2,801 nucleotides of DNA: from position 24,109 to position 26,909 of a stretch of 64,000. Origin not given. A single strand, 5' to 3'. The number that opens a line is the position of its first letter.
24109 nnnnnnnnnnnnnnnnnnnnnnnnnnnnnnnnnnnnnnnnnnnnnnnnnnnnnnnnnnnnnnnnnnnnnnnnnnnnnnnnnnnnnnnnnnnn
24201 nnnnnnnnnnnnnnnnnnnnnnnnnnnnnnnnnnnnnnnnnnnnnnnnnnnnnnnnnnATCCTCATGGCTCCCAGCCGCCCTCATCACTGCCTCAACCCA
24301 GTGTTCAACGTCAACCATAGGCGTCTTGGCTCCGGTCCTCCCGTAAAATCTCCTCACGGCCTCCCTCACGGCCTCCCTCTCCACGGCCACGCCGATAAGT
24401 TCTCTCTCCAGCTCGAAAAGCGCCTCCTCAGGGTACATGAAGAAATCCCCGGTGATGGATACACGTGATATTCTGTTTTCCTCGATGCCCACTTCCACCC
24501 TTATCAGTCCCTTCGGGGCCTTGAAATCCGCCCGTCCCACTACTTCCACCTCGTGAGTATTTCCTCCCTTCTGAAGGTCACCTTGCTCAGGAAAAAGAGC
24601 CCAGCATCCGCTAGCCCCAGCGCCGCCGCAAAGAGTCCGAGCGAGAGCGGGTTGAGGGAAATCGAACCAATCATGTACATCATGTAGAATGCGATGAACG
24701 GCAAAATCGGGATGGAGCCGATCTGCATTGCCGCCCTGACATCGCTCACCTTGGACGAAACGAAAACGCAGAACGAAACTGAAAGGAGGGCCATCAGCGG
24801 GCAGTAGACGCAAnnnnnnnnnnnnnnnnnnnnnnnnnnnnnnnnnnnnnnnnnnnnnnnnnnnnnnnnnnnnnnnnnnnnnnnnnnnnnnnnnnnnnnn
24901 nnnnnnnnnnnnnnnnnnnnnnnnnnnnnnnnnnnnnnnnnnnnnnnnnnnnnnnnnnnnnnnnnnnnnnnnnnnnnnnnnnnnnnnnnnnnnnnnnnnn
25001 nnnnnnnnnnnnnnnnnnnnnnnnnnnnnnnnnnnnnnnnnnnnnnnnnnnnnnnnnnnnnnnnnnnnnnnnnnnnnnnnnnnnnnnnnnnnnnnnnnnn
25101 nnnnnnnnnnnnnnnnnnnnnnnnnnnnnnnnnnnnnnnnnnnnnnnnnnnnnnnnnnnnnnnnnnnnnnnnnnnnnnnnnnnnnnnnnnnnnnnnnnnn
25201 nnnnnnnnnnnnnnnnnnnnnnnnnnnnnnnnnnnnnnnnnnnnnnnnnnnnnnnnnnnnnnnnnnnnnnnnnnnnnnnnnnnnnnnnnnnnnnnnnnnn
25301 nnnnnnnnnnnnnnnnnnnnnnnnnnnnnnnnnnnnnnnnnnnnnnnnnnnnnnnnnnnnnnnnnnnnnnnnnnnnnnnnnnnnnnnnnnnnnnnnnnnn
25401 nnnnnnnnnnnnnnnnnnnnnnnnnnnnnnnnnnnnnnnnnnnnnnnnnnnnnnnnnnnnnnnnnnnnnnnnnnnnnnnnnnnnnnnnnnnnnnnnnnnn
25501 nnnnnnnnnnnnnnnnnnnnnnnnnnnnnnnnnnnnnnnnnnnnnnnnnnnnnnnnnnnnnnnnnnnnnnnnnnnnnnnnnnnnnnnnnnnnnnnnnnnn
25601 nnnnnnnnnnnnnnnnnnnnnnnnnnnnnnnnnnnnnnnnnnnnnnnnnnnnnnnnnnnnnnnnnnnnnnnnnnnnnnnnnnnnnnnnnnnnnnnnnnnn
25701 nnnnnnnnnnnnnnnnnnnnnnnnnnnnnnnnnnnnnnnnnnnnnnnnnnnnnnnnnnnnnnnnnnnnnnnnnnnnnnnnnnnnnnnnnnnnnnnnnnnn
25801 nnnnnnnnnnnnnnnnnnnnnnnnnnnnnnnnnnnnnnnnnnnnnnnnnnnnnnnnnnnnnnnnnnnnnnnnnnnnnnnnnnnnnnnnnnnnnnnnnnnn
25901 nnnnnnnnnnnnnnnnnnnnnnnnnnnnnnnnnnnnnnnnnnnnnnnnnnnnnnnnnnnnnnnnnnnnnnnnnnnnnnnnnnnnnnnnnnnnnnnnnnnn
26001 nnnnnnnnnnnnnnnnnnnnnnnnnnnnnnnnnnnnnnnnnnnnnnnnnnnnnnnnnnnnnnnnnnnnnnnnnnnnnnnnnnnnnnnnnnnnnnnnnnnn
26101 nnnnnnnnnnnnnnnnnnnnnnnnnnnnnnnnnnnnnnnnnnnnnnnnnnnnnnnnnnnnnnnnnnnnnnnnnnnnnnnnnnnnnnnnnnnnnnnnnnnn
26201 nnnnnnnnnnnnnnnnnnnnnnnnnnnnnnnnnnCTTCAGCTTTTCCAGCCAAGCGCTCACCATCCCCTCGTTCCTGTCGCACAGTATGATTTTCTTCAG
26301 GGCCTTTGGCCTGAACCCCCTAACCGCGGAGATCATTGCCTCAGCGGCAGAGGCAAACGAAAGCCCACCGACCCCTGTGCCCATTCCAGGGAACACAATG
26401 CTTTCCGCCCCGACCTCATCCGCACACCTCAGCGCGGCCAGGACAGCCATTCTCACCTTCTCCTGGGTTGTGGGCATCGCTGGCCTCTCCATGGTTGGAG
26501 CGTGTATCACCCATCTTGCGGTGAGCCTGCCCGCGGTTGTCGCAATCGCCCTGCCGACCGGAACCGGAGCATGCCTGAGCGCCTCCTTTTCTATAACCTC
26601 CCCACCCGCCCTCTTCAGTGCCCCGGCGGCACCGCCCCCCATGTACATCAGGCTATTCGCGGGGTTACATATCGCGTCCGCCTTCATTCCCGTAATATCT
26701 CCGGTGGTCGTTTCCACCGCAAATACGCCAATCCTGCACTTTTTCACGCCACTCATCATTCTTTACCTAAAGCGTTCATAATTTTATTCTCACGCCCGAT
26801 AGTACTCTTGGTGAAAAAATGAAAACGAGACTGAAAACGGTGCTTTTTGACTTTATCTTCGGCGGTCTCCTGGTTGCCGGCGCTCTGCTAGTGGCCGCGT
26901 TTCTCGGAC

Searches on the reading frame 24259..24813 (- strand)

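Call 67: search_protein_families(library=pfam, proteins=[window:24259-24813:-], max_evalue=0.01)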
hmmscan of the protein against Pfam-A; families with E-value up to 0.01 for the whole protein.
window:24259-24813:- (185 aa): 1 family
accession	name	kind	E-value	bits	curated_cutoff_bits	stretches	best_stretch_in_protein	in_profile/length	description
PF10437.14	Lip_prot_lig_C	-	1e-08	35.4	24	1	98-155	11-66/85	Bacterial lipoate protein ligase C-terminus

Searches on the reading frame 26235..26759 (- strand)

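Call 67: search_protein_families(library=pfam, proteins=[window:26235-26759:-], max_evalue=0.01)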
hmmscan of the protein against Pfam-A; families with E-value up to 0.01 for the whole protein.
window:26235-26759:- (175 aa): 1 family
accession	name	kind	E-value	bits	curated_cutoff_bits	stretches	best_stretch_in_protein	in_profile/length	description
PF01661.27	Macro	-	2.6e-27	95.5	22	1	31-142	1-118/118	Macro domain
